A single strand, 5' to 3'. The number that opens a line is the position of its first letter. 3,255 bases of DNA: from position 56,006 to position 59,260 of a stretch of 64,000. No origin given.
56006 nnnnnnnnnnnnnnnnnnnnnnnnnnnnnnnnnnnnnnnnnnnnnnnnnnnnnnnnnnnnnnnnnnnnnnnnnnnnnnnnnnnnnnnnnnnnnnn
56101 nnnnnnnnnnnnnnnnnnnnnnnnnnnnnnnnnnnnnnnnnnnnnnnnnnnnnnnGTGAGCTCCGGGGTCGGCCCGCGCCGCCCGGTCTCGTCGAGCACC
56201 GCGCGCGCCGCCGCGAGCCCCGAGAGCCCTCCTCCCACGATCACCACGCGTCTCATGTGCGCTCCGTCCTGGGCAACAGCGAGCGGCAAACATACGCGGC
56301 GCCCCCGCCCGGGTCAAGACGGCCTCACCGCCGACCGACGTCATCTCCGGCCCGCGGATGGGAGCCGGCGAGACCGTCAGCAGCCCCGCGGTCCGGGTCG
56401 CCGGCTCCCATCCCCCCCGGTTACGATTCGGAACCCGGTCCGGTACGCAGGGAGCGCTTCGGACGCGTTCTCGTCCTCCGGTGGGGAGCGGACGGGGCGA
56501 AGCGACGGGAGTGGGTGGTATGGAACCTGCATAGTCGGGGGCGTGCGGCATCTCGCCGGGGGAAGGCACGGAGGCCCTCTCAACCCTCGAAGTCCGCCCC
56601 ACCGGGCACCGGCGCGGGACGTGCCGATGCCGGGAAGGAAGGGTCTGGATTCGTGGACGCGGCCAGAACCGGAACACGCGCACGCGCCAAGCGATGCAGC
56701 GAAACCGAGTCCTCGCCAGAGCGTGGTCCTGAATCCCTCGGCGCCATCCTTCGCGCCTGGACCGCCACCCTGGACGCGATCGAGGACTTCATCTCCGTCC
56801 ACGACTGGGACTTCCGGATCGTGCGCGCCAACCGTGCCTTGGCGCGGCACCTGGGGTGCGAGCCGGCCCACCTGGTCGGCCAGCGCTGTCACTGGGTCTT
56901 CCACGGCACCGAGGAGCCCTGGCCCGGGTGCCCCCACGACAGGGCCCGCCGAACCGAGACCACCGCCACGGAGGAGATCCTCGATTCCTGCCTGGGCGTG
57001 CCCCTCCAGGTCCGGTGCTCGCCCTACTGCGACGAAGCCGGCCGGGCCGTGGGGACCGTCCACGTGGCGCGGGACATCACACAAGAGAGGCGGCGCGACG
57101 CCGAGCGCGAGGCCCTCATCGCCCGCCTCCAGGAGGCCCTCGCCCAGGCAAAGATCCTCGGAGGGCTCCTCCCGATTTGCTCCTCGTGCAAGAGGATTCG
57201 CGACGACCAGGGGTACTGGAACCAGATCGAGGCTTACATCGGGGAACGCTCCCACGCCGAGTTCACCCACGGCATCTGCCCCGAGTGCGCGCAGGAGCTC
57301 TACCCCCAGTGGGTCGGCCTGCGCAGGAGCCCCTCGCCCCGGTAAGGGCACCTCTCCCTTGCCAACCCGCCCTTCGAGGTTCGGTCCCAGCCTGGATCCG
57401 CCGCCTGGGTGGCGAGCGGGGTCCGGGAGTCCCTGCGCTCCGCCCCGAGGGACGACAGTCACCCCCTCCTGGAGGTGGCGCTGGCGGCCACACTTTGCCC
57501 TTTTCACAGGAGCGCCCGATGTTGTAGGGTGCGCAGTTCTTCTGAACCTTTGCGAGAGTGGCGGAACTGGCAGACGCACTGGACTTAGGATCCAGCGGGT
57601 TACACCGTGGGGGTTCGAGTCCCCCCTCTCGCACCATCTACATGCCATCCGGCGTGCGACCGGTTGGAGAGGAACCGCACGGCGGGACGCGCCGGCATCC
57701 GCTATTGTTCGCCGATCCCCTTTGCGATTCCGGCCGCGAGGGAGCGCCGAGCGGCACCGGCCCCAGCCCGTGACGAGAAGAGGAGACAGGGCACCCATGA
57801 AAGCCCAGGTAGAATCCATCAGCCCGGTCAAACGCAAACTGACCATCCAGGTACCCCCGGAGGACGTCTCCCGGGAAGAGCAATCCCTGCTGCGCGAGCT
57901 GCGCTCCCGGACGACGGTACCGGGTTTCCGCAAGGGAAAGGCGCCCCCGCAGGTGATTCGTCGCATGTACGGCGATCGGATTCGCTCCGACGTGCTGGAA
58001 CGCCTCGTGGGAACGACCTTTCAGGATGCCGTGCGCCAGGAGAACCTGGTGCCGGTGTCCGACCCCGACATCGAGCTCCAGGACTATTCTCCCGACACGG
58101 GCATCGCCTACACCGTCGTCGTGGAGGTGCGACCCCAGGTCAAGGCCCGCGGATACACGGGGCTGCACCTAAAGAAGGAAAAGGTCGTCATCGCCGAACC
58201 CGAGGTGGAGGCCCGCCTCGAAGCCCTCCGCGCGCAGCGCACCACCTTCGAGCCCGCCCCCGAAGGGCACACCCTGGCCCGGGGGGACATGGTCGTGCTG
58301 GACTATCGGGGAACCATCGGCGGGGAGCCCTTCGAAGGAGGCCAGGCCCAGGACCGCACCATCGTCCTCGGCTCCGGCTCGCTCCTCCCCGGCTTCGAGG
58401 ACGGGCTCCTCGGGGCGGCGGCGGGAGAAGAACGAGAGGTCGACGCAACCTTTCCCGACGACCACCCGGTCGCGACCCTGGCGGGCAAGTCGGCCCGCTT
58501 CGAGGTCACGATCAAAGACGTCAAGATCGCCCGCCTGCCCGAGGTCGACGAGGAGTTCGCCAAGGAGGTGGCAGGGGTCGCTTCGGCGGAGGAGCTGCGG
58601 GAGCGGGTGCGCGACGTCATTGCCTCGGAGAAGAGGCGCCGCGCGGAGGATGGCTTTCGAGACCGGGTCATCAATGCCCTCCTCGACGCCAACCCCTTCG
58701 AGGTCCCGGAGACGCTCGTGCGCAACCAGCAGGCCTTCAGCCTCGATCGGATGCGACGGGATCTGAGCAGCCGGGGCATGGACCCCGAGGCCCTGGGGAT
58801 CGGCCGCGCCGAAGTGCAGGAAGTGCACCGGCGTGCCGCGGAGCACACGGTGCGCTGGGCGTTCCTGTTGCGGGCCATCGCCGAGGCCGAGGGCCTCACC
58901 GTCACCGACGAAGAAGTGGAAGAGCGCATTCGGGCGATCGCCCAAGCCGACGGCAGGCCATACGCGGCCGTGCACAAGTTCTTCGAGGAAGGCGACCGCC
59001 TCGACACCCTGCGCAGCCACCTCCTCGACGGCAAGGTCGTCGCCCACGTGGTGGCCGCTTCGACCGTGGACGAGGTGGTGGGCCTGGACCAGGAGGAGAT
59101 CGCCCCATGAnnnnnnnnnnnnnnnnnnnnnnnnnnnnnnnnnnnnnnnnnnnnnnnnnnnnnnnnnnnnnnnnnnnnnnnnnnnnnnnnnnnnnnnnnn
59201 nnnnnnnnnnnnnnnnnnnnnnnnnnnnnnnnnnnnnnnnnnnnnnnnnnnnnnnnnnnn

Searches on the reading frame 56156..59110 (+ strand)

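Call 21: search_protein_families(library=pfam, proteins=[window:56156-59110:+], max_evalue=0.01)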
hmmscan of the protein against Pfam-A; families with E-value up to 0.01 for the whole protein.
window:56156-59110:+ (984 aa): 3 families
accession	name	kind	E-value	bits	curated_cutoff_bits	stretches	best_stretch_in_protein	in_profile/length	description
PF05697.18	Trigger_N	-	1.5e-38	132.7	22.2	1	548-691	1-144/144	Bacterial trigger factor protein (TF)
PF05698.19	Trigger_C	-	1.8e-27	96.8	22.7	1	811-966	2-161/162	Bacterial trigger factor protein (TF) C-terminus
PF00254.34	FKBP_C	-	1.3e-10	41.9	21.1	1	707-786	5-93/94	FKBP-type peptidyl-prolyl cis-trans isomerase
